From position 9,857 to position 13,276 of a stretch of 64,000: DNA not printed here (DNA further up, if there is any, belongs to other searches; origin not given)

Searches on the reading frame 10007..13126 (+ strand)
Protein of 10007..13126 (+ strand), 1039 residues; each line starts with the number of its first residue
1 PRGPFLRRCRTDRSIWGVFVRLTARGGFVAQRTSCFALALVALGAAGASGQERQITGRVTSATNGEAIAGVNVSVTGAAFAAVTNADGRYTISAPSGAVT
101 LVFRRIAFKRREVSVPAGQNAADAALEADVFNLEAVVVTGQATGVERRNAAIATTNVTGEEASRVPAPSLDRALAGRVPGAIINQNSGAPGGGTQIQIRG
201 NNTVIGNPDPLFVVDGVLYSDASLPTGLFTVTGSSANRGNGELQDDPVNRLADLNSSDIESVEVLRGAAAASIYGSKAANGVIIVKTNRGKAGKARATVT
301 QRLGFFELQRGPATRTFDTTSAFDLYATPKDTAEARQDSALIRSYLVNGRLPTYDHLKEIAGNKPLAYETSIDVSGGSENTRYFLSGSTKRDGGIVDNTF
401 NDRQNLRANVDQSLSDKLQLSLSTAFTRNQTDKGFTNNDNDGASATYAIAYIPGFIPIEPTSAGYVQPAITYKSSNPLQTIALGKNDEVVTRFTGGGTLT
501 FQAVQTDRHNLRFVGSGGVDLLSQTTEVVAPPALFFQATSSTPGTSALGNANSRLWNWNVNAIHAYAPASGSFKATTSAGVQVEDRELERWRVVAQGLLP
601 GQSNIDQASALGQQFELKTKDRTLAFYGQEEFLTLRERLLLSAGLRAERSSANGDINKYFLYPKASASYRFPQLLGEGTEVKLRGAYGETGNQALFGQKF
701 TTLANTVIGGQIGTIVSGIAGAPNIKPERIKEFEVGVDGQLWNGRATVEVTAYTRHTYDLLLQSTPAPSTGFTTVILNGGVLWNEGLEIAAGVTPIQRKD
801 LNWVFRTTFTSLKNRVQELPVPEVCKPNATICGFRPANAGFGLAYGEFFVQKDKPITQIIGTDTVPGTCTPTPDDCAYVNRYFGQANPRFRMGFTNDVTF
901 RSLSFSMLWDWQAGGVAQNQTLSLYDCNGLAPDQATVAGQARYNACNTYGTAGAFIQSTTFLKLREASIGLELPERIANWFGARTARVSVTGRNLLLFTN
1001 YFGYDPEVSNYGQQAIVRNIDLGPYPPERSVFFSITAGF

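Call 60: search_protein_families(library=pfam, proteins=[window:10007-13126:+], max_evalue=0.001)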
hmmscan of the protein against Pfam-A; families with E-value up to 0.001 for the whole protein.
window:10007-13126:+ (1039 aa): 4 families
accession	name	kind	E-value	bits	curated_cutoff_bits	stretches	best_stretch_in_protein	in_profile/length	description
PF07715.20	Plug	-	9.8e-17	61.9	23.9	1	148-282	3-107/107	TonB-dependent Receptor Plug Domain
PF13715.12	CarbopepD_reg_2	-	8.3e-16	58.2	32.2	1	55-138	1-88/88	CarboxypepD_reg-like domain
PF13620.12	CarboxypepD_reg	-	1.1e-11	45.3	32.3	1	54-121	1-75/82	Carboxypeptidase regulatory-like domain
PF25020.1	TTR_TEN1-4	-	0.00023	21.5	27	0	55-117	9-73/86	Teneurin TTR-like domain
